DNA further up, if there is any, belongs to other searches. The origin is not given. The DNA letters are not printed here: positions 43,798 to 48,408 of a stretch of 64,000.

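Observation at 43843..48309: Monocistronic 1437-aa double-ASKHA activase/dehydratase-like fusion with perfect promoter and terminator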

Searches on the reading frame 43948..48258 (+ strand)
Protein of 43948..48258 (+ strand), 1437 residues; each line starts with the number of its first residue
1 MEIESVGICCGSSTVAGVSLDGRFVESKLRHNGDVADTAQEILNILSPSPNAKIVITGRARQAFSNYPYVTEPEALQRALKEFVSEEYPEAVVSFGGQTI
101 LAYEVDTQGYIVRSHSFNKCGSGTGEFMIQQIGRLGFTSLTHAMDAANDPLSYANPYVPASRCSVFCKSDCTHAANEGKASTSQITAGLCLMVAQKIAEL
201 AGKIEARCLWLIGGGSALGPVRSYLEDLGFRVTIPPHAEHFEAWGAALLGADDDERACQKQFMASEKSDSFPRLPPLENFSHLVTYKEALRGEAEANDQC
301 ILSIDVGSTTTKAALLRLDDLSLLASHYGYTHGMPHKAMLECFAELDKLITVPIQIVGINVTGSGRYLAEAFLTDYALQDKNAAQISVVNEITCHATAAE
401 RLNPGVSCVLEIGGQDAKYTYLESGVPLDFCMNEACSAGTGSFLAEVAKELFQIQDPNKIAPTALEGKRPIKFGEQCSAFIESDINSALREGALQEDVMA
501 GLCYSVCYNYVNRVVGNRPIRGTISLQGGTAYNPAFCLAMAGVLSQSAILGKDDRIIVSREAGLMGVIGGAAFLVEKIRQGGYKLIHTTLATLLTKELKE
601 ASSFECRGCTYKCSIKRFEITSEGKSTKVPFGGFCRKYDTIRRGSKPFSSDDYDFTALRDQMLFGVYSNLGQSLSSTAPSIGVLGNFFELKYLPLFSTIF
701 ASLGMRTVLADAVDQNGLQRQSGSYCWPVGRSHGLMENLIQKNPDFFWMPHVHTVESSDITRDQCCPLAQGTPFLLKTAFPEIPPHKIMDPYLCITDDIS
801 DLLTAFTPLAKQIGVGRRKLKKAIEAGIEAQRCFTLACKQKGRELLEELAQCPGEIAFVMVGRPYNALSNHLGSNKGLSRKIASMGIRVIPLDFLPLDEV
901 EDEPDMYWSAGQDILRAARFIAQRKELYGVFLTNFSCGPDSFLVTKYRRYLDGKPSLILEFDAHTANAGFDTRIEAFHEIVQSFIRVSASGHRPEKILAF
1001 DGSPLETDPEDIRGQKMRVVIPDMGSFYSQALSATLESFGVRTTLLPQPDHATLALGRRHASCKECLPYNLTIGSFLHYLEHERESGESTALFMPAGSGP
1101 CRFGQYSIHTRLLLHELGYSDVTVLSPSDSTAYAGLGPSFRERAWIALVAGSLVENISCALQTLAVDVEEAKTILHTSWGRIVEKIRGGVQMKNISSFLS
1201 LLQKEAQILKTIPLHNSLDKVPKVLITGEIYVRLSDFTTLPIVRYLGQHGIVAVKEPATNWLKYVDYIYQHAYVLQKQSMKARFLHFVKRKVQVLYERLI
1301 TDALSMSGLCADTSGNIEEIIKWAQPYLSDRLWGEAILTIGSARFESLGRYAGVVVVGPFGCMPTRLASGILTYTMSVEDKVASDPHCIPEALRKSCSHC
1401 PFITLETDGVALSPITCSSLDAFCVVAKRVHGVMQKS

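Call 7: search_protein_families(library=pfam, proteins=[window:43948-48258:+], max_evalue=0.01)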
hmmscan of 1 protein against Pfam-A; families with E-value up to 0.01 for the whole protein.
window:43948-48258:+ (1437 aa): 2 families
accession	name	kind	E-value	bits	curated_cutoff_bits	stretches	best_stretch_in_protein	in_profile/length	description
PF09989.15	DUF2229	-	4.3e-37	128.3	29.4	1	687-894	8-217/218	CoA enzyme activase uncharacterised domain (DUF2229)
PF01869.26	BcrAD_BadFG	-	3.5e-36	125.6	31.5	2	304-571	3-268/271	BadF/BadG/BcrA/BcrD ATPase family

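Call 8: search_protein_families(library=ncbifam, proteins=[window:43948-48258:+], max_evalue=0.01)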
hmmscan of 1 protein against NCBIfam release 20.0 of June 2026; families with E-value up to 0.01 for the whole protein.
window:43948-48258:+ (1437 aa): 5 families
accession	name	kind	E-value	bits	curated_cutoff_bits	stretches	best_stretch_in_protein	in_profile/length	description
TIGR00241.1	CoA_E_activ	domain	3.2e-47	161.1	125.4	2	301-558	2-241/248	acyl-CoA dehydratase activase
TIGR03286.1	methan_mark_15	hypoth_equivalog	1.8e-25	89.8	455.75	1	277-565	124-400/404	methanogenesis marker 15 protein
TIGR02259.1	benz_CoA_red_A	equivalog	2.5e-20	72.7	578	1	387-535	249-396/432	benzoyl-CoA reductase subunit A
TIGR03192.1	benz_CoA_bzdQ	equivalog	2.3e-16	60.1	380.2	2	388-556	107-275/293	benzoyl-CoA reductase, bzd-type, subunit Q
TIGR02261.1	benz_CoA_red_D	equivalog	1.9e-11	43.6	312.85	1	391-545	83-236/262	benzoyl-CoA reductase subunit D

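Call 10: find_homologous_proteins(query=window:43948-48258:+, max_evalue=1e-10)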
Query window:43948-48258:+ (1437 aa): 4545 proteins with E <= 1e-10 among 8000 candidates; the best 120 are listed.
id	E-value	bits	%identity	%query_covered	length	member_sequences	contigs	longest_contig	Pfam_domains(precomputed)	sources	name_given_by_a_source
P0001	0.0e+0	3307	100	100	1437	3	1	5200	PF01869.27,PF09989.16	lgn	-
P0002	0.0e+0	1858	57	100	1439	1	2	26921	PF01869.27,PF09989.16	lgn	-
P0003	0.0e+0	1571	50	100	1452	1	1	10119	PF01869.27,PF09989.16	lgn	-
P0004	0.0e+0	1531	50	99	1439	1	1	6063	PF01869.27,PF09989.16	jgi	jgi:predicted CoA-substrate-specific enzyme activase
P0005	0.0e+0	1480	48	99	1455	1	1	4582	PF01869.27,PF09989.16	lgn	-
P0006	0.0e+0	1469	48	99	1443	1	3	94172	PF01869.27,PF09989.16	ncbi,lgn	-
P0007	0.0e+0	1448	47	99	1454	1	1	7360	PF01869.27,PF09989.16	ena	-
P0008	0.0e+0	1439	47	99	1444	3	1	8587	PF01869.27,PF09989.16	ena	-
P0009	0.0e+0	1433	47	100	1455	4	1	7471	PF01869.27,PF09989.16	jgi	jgi:activator of 2-hydroxyglutaryl-CoA dehydratase/predicted nucleotide-binding protein (sugar kinas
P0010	0.0e+0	1429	47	99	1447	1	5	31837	PF01869.27,PF09989.16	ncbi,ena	ncbi:MAG: acyl-CoA dehydratase activase [Patescibacteria group bacterium]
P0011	0.0e+0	1413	47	99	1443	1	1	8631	PF01869.27,PF09989.16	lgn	-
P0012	0.0e+0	1388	46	100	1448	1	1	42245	PF01869.27,PF09989.16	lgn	-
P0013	0.0e+0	1369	45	100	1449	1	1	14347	PF01869.27,PF09989.16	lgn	-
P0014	0.0e+0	1022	38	99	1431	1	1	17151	PF01869.27,PF02782.23,PF09989.16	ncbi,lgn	-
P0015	0.0e+0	1018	38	100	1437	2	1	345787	PF01869.27,PF09989.16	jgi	-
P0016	0.0e+0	1012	39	99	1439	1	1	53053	PF01869.27,PF02782.23,PF09989.16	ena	-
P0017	1.8e-297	1008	38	99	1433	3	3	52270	PF01869.27,PF09989.16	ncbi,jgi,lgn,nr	ncbi:activase [bacterium]|nr:activase [bacterium]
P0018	2.7e-297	1007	38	100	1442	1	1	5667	PF01869.27,PF09989.16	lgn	-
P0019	6.8e-297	1006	38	100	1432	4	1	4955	PF01869.27,PF09989.16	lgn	-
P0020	4.6e-295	1000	38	100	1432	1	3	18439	PF01869.27,PF09989.16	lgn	-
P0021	8.7e-295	999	38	100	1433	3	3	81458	PF01869.27,PF09989.16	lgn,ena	-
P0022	4.2e-294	997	37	99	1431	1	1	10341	PF01869.27,PF02782.23,PF09989.16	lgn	-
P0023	1.2e-293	995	38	99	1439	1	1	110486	PF01869.27,PF09989.16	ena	-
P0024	1.4e-293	995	38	99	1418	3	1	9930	PF01869.27,PF02782.23,PF09989.16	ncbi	-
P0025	4.0e-293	994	39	100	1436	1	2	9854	PF01869.27,PF09989.16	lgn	-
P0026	5.7e-293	993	38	99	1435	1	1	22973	PF01869.27,PF02782.23,PF09989.16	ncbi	-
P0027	7.8e-293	993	38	100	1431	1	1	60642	PF01869.27,PF02782.23,PF09989.16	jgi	jgi:predicted CoA-substrate-specific enzyme activase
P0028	1.1e-292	992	37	99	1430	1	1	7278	PF01869.27,PF02782.23,PF09989.16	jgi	-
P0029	1.3e-292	992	37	100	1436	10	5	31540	PF01869.27,PF09989.16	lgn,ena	-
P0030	1.6e-292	992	38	99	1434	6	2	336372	PF01869.27,PF02782.23,PF09989.16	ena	-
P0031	2.7e-292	991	37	100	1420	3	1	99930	PF01869.27,PF22521.3,PF09989.16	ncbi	-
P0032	4.6e-292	990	37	100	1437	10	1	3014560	PF01869.27,PF09989.16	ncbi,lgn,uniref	ncbi:acyl-CoA dehydratase activase [Defluviitalea saccharophila]|uniref:Acyl-CoA dehydratase activas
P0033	7.9e-292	989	37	99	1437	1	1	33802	PF01869.27,PF09989.16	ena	-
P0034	9.7e-292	989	38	100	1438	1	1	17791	PF01869.27,PF09989.16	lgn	-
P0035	1.1e-291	989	38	100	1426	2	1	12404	PF01869.27,PF02782.23,PF09989.16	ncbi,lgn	-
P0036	1.2e-291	989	38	99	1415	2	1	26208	PF01869.27,PF02782.23,PF09989.16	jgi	jgi:predicted CoA-substrate-specific enzyme activase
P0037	1.3e-291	989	38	100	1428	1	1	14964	PF01869.27,PF09989.16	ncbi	-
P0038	2.2e-291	988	38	100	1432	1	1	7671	PF01869.27,PF09989.16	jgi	jgi:predicted CoA-substrate-specific enzyme activase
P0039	2.5e-291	988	38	99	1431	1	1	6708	PF01869.27,PF09989.16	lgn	-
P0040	4.9e-291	987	38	99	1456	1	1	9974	PF01869.27,PF02782.23,PF09989.16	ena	-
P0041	5.3e-291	987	38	100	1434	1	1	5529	PF01869.27,PF02782.23,PF09989.16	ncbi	-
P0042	6.0e-291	986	37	100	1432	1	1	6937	PF01869.27,PF02782.23,PF09989.16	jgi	jgi:predicted CoA-substrate-specific enzyme activase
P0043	9.5e-291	986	38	100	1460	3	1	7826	PF01869.27,PF02782.23,PF09989.16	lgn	-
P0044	1.2e-290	985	38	100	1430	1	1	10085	PF01869.27,PF09989.16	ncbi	-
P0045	1.4e-290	985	36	100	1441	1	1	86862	PF01869.27,PF09989.16,PF10200.15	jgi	jgi:predicted CoA-substrate-specific enzyme activase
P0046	3.4e-290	984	38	99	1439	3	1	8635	PF01869.27,PF09989.16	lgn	-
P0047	4.2e-290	984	37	100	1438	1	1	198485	PF01869.27,PF09989.16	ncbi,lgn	-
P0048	5.5e-290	983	37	100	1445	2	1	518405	PF01869.27,PF02782.23,PF09989.16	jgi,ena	-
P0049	6.9e-290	983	37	99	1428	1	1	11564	PF01869.27,PF09989.16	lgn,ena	-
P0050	8.0e-290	983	38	100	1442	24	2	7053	PF01869.27,PF09989.16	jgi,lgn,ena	-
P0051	8.2e-290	983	38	96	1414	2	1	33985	PF01869.27,PF09989.16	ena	-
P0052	9.4e-290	982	37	99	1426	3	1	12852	PF01869.27,PF09989.16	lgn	-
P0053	1.2e-289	982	38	99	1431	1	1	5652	PF01869.27,PF09989.16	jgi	jgi:predicted CoA-substrate-specific enzyme activase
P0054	1.3e-289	982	38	100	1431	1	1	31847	PF01869.27,PF02782.23,PF09989.16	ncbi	-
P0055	1.4e-289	982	38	100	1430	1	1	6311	PF01869.27,PF02782.23,PF09989.16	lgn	-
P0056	1.4e-289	982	38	100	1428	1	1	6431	PF01869.27,PF09989.16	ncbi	-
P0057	1.5e-289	982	37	100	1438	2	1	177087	PF01869.27,PF09989.16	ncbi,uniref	ncbi:acyl-CoA dehydratase activase [Pelotomaculum propionicicum]|uniref:acyl-CoA dehydratase activas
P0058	1.8e-289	982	37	100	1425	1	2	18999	PF01869.27,PF09989.16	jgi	jgi:predicted CoA-substrate-specific enzyme activase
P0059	2.7e-289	981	37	99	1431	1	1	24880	PF01869.27,PF09989.16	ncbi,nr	ncbi:MAG: acyl-CoA dehydratase activase [Desulfotomaculaceae bacterium]|nr:acyl-CoA dehydratase acti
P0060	3.5e-289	981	38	100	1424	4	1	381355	PF01869.27,PF09989.16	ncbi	-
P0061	5.0e-289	980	37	100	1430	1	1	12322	PF01869.27,PF02782.23,PF09989.16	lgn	-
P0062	6.1e-289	980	38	100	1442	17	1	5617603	PF01869.27,PF09989.16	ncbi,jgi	jgi:predicted CoA-substrate-specific enzyme activase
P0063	6.8e-289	980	37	100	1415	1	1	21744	PF01869.27,PF09989.16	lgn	-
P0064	1.3e-288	979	37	100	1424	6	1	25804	PF01869.27,PF02782.23,PF09989.16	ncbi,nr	ncbi:MAG: CoA activase [Firmicutes bacterium]|nr:CoA activase [Bacillota bacterium]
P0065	1.6e-288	978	37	100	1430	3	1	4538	PF01869.27,PF02782.23,PF09989.16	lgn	-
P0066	2.1e-288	978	37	100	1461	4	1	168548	PF01869.27,PF09989.16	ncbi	-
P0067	2.5e-288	978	37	100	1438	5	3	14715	PF01869.27,PF09989.16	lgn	-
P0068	2.6e-288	978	37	100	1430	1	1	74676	PF01869.27,PF02782.23,PF09989.16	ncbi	-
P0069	3.1e-288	977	37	100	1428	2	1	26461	PF01869.27,PF09989.16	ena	-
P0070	3.4e-288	977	38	99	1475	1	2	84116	PF01869.27,PF02782.23,PF09989.16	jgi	jgi:predicted CoA-substrate-specific enzyme activase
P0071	4.3e-288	977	38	100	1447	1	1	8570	PF01869.27,PF02782.23,PF09989.16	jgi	jgi:predicted CoA-substrate-specific enzyme activase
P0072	4.5e-288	977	38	100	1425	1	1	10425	PF01869.27,PF02782.23,PF09989.16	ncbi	-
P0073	9.0e-288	976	39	96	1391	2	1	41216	PF01869.27,PF09989.16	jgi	jgi:predicted CoA-substrate-specific enzyme activase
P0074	9.2e-288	976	37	100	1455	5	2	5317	PF01869.27,PF09989.16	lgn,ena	-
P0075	1.0e-287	976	37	99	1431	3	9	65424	PF01869.27,PF09989.16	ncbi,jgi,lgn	-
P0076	1.1e-287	976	38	96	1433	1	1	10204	PF01869.27,PF09989.16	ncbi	-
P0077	1.2e-287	976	37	99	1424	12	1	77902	PF01869.27,PF09989.16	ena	-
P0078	1.2e-287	975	37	99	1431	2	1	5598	PF01869.27,PF09989.16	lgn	-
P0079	1.3e-287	975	38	96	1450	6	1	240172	PF01869.27,PF09989.16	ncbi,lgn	-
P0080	1.4e-287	975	37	100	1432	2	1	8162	PF01869.27,PF02782.23,PF09989.16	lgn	-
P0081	1.8e-287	975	36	99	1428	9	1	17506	PF01869.27,PF02782.23,PF09989.16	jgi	jgi:predicted CoA-substrate-specific enzyme activase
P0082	2.0e-287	975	38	99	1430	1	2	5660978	PF01869.27,PF09989.16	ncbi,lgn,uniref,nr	ncbi:acyl-CoA dehydratase activase [Desulfosporosinus youngiae]|uniref:CoA-substrate-specific enzyme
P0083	2.1e-287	975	38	100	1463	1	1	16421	PF01869.27,PF09989.16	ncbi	-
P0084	3.6e-287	974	37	99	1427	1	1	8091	PF01869.27,PF02782.23,PF09989.16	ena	-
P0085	4.4e-287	974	37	100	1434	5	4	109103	PF01869.27,PF09989.16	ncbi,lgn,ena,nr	ncbi:MAG: CoA activase [Epulopiscium sp.]|nr:CoA activase [Candidatus Epulonipiscium sp.]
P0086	4.6e-287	974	37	100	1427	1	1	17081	PF01869.27,PF02782.23,PF09989.16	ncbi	-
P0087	5.1e-287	973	37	100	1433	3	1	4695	PF01869.27,PF02782.23,PF09989.16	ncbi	-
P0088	5.8e-287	973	37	99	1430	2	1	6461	PF01869.27,PF02782.23,PF09989.16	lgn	-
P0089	1.0e-286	972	38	99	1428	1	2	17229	PF01869.27,PF09989.16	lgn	-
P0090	1.1e-286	972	36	99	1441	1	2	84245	PF01869.27,PF02782.23,PF09989.16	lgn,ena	-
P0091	1.1e-286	972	37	100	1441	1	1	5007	PF01869.27,PF02782.23,PF09989.16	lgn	-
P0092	1.1e-286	972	37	98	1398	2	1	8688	PF01869.27,PF02782.23,PF09989.16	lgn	-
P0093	1.2e-286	972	37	100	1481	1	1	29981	PF01869.27,PF09989.16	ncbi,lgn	-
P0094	1.4e-286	972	38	100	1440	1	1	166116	PF01869.27,PF09989.16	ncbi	-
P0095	2.3e-286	971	37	100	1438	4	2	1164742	PF01869.27,PF09989.16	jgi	jgi:predicted CoA-substrate-specific enzyme activase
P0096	2.3e-286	971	38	96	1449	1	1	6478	PF01869.27,PF09989.16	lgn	-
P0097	3.0e-286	971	37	99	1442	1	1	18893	PF01869.27,PF09989.16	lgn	-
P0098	6.6e-286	970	37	99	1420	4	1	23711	PF01869.27,PF09989.16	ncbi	ncbi:MAG: acyl-CoA dehydratase activase [Desulfovibrionales bacterium]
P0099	7.4e-286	970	37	99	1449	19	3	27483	PF01869.27,PF09989.16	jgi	-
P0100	8.7e-286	969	38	100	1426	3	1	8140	PF01869.27,PF02782.23,PF09989.16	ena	-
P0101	1.2e-285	969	37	99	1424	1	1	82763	PF01869.27,PF02782.23,PF09989.16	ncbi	-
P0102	1.4e-285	969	37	100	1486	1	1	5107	PF01869.27,PF02782.23,PF09989.16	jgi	jgi:predicted CoA-substrate-specific enzyme activase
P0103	1.5e-285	969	37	100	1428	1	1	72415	PF01869.27,PF09989.16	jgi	-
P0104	1.5e-285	969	37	100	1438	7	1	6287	PF01869.27,PF09989.16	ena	-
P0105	1.8e-285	968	38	99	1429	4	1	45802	PF01869.27,PF09989.16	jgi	jgi:predicted CoA-substrate-specific enzyme activase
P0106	2.2e-285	968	37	99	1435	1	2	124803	PF01869.27,PF09989.16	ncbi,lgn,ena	-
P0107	2.2e-285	968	38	100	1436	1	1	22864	PF01869.27,PF02782.23,PF09989.16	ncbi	ncbi:MAG: acyl-CoA dehydratase activase [Pseudomonadota bacterium]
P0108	2.7e-285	968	38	99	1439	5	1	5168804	PF01869.27,PF09989.16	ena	-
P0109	2.8e-285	968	37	100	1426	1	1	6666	PF01869.27,PF09989.16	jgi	jgi:predicted CoA-substrate-specific enzyme activase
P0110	2.9e-285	968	37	100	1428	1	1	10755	PF01869.27,PF09989.16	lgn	-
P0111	2.9e-285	968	37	100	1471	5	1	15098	PF01869.27,PF09989.16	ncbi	-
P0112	5.0e-285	967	37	99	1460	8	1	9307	PF01869.27,PF02782.23,PF09989.16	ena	-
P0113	5.2e-285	967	37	100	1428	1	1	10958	PF01869.27,PF09989.16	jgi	-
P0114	5.2e-285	967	37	100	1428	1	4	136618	PF01869.27,PF09989.16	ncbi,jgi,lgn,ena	-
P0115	5.2e-285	967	37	100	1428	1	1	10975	PF01869.27,PF09989.16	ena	-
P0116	5.4e-285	967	38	100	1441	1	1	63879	PF01869.27,PF02782.23,PF09989.16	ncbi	-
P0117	5.7e-285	967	37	100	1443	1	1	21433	PF01869.27,PF09989.16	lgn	-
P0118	7.2e-285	966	36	100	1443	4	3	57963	PF01869.27,PF09989.16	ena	-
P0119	7.6e-285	966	38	99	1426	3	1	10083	PF01869.27,PF09989.16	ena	-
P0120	7.8e-285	966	37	100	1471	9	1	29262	PF01869.27,PF02782.23,PF09989.16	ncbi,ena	-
